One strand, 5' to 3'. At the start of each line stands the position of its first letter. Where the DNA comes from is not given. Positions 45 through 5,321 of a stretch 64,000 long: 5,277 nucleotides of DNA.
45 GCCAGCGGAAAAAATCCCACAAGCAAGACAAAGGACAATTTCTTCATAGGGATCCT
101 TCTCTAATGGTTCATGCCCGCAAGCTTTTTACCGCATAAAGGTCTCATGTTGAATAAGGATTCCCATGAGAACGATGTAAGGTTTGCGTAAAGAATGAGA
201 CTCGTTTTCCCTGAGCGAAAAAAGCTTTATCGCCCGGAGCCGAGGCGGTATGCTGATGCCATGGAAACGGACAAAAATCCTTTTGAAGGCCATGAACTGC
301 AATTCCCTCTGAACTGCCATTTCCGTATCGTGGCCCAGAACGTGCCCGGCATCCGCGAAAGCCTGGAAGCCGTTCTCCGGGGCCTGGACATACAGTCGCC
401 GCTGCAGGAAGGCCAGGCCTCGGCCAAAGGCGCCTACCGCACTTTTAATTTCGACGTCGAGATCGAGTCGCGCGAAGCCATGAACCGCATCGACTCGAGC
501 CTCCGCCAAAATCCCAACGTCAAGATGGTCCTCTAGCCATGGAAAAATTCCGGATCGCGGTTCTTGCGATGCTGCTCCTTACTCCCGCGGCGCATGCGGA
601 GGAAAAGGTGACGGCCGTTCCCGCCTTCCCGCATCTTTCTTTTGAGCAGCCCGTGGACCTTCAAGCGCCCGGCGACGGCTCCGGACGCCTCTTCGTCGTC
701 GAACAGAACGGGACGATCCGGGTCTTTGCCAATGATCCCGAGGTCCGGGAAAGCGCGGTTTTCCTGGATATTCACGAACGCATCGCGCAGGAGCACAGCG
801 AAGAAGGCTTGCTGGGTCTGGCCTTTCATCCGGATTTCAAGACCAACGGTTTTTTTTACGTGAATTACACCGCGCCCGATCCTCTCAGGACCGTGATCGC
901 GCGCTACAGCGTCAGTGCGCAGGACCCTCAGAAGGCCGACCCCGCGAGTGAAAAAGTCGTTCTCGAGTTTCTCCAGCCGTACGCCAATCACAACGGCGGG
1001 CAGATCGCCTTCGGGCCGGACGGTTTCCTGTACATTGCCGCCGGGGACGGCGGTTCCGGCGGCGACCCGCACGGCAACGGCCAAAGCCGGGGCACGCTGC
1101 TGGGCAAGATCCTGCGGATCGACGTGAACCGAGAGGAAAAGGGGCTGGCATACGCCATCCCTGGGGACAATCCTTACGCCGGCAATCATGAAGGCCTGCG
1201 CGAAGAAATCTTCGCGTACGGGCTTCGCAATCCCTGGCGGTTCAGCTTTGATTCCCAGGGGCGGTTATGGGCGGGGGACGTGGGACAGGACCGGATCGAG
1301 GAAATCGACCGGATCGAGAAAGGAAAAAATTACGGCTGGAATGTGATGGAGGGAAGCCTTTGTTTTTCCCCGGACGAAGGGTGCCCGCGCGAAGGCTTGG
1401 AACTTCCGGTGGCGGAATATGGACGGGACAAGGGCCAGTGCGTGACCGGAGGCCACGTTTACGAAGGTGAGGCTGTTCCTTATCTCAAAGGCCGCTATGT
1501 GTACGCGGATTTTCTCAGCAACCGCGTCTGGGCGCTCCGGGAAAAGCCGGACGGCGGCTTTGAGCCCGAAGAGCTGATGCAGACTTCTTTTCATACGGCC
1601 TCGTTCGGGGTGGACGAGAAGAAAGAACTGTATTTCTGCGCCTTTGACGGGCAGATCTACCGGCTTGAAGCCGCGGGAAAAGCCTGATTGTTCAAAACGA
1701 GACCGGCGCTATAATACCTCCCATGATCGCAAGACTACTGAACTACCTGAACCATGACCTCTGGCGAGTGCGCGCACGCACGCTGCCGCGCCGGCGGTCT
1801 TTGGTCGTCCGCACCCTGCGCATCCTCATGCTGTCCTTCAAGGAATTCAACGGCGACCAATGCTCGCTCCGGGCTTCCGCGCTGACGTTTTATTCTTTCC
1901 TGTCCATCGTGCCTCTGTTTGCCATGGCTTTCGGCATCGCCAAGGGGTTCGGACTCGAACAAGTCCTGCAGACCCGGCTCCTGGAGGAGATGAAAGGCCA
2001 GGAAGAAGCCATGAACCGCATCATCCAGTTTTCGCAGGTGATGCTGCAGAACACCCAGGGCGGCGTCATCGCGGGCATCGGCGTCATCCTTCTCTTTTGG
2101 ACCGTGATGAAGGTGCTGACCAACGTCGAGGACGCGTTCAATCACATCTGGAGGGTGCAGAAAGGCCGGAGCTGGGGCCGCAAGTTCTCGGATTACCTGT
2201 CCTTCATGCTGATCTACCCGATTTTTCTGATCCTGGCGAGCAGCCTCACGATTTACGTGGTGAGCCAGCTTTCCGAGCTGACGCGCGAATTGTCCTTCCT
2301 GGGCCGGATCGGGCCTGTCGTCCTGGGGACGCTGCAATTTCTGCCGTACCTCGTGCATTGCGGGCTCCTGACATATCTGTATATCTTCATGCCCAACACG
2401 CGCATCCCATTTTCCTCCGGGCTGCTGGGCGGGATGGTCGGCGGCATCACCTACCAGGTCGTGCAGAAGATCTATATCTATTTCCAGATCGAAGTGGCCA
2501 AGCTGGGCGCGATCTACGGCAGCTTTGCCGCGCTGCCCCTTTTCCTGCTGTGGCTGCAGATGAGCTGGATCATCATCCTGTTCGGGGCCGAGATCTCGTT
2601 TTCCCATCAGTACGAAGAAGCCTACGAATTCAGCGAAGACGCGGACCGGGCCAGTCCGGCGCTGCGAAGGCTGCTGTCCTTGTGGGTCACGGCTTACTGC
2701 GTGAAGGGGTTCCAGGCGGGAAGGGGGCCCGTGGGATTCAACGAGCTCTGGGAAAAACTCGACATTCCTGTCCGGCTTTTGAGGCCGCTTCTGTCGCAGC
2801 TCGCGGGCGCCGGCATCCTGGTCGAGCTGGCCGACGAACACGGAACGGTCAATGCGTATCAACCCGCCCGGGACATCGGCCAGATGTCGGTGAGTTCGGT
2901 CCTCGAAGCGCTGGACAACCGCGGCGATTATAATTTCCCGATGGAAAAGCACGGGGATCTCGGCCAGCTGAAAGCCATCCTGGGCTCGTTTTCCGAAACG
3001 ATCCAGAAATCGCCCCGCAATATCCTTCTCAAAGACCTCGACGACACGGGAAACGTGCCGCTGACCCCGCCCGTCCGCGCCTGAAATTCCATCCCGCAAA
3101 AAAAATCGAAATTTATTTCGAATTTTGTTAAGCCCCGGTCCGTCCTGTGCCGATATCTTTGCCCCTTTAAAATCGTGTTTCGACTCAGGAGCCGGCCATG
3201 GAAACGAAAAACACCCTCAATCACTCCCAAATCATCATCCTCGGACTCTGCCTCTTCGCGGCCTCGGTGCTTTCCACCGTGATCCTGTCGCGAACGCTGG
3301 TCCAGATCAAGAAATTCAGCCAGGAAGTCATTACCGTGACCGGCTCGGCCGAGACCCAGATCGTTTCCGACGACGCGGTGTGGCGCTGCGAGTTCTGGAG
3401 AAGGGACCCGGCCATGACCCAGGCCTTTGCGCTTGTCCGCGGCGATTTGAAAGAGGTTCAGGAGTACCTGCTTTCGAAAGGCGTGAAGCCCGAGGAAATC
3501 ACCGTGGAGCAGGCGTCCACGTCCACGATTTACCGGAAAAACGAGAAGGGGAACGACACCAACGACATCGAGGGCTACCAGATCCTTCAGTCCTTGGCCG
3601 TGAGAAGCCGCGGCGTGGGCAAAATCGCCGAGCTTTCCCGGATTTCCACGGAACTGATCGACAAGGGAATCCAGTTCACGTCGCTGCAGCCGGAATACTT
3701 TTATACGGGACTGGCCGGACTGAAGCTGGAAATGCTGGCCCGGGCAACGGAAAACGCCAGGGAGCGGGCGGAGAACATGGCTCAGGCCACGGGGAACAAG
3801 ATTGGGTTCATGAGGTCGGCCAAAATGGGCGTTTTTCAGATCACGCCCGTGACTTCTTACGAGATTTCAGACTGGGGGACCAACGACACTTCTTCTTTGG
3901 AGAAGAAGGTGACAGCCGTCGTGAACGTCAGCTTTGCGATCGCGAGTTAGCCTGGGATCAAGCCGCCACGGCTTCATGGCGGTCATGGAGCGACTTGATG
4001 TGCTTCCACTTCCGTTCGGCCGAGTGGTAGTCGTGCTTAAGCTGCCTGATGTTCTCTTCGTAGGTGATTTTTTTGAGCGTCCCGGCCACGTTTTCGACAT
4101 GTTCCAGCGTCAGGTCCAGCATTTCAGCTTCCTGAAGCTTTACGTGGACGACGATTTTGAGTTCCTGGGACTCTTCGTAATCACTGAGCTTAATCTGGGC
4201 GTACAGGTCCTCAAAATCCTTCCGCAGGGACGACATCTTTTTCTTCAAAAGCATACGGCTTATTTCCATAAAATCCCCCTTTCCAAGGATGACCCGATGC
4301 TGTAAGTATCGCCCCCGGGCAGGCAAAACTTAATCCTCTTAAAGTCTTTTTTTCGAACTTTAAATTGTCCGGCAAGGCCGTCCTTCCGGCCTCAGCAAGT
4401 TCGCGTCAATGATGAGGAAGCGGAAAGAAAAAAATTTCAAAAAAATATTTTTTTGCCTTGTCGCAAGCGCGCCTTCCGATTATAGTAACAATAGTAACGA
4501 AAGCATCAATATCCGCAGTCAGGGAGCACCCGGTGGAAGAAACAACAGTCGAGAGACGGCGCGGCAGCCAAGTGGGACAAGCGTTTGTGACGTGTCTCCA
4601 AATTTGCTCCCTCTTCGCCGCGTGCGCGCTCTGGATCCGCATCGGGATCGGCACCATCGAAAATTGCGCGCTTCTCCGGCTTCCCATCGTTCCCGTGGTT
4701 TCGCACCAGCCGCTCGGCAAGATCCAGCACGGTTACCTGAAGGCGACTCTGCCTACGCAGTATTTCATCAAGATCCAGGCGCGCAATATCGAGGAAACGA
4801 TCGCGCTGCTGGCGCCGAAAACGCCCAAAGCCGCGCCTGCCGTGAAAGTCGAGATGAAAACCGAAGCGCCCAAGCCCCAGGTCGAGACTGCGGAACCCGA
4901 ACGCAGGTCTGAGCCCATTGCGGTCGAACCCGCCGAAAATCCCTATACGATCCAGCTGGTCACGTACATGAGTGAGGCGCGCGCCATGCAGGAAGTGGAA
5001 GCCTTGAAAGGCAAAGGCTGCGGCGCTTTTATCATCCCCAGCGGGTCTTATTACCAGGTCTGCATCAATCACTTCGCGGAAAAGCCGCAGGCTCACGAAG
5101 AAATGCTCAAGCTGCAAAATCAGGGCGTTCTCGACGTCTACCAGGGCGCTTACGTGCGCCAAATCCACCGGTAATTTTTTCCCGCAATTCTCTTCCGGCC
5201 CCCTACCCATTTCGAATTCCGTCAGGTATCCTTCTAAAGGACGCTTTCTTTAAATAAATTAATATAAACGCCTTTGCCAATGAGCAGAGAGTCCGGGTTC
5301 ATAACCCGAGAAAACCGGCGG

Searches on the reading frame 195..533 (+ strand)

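Call 67: search_protein_families(library=pfam, proteins=[window:195-533:+], max_evalue=0.001)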
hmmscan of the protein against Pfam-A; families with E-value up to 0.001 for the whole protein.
window:195-533:+ (113 aa): 1 family
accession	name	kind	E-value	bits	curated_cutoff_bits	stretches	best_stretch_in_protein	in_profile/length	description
PF04359.20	DUF493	-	4.3e-11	43.7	24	1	34-113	3-84/84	Protein of unknown function (DUF493)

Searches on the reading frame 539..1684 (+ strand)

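Call 67: search_protein_families(library=pfam, proteins=[window:539-1684:+], max_evalue=0.001)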
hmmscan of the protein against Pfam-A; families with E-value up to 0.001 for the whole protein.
window:539-1684:+ (382 aa): 1 family
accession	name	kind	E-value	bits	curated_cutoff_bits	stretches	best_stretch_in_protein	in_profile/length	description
PF07995.17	GSDH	-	2.2e-43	149.3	25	1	35-336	1-289/332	Glucose / Sorbosone dehydrogenase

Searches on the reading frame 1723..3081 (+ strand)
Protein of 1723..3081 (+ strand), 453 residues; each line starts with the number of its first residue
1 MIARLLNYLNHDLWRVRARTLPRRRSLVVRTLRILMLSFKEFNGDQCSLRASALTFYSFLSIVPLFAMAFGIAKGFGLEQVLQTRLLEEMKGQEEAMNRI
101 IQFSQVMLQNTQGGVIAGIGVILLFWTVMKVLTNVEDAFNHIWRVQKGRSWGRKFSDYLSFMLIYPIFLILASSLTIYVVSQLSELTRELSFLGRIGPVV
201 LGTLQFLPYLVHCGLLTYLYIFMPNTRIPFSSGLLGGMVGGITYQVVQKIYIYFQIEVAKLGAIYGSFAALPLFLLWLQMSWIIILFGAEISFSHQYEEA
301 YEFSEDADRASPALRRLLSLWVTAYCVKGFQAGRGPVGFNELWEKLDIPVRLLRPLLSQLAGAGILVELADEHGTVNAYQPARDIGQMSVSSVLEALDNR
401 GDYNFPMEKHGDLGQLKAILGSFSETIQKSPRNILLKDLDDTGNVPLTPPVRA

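Call 67: search_protein_families(library=pfam, proteins=[window:1723-3081:+], max_evalue=0.001)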
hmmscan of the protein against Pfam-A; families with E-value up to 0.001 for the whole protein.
window:1723-3081:+ (453 aa): 1 family
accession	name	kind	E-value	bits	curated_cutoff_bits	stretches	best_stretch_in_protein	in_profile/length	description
PF03631.20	Virul_fac_BrkB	-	1.9e-53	182.2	33.7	1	44-297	2-257/259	Virulence factor BrkB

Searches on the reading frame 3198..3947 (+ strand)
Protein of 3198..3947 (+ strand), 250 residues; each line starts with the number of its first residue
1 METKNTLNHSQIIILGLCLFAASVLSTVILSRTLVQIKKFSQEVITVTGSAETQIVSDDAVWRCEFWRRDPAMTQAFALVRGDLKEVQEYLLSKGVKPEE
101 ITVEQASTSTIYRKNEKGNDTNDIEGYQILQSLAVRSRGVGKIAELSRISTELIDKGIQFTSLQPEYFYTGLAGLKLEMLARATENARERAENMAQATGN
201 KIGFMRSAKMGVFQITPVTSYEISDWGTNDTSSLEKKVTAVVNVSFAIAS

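Call 67: search_protein_families(library=pfam, proteins=[window:3198-3947:+], max_evalue=0.001)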
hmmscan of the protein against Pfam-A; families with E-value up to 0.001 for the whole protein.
window:3198-3947:+ (250 aa): 1 family
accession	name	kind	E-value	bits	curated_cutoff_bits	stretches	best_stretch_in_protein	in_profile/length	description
PF04402.19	SIMPL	-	6.9e-26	92.2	25.2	1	45-246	1-205/205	Protein of unknown function (DUF541)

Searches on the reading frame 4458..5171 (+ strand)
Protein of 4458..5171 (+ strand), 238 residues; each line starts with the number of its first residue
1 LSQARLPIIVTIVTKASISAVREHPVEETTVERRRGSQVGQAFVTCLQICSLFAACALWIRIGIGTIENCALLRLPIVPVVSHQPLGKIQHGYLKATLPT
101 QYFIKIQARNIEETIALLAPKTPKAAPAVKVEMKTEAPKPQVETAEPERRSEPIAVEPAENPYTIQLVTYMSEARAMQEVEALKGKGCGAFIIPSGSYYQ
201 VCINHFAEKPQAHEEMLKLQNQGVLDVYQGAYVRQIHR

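Call 67: search_protein_families(library=pfam, proteins=[window:4458-5171:+], max_evalue=0.001)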
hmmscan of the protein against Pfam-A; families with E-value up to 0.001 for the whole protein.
window:4458-5171:+ (238 aa): 1 family
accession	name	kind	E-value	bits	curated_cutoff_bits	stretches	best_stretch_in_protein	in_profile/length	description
PF05036.18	SPOR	-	2.8e-06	28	21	1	160-223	2-69/76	SPOR domain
